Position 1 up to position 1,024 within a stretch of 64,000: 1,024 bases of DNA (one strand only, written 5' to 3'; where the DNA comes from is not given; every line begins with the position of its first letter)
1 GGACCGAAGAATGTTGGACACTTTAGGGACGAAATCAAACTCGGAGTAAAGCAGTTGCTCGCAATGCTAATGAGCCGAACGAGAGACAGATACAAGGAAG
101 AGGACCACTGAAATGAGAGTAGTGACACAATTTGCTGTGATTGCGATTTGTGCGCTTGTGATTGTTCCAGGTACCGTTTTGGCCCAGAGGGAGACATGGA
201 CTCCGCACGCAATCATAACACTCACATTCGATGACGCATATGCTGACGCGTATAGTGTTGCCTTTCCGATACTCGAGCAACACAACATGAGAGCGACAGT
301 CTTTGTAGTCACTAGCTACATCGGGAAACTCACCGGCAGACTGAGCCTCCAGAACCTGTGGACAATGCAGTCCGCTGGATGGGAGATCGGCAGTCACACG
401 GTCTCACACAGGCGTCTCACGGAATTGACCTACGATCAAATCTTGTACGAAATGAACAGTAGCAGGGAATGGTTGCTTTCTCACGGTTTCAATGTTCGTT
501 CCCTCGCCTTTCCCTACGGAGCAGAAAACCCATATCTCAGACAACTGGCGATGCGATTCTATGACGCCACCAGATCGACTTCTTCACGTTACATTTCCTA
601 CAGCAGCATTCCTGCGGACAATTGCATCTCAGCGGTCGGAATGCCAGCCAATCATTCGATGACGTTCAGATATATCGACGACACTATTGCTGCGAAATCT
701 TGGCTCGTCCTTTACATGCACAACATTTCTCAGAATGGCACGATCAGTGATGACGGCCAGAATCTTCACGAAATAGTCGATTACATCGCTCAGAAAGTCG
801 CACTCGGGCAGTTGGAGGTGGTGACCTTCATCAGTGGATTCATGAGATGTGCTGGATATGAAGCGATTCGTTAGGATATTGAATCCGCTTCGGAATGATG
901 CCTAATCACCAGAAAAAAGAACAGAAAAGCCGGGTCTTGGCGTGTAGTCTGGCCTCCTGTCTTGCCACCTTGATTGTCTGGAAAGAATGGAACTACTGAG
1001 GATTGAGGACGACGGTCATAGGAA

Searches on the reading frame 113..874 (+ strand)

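Call 47: search_protein_families(library=pfam, proteins=[window:113-874:+], max_evalue=0.00001)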
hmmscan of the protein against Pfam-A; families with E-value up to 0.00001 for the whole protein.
window:113-874:+ (253 aa): 1 family
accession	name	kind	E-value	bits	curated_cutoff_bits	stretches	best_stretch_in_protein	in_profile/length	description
PF01522.26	Polysacc_deac_1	-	3.1e-24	85.8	23.1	1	31-146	5-116/124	Polysaccharide deacetylase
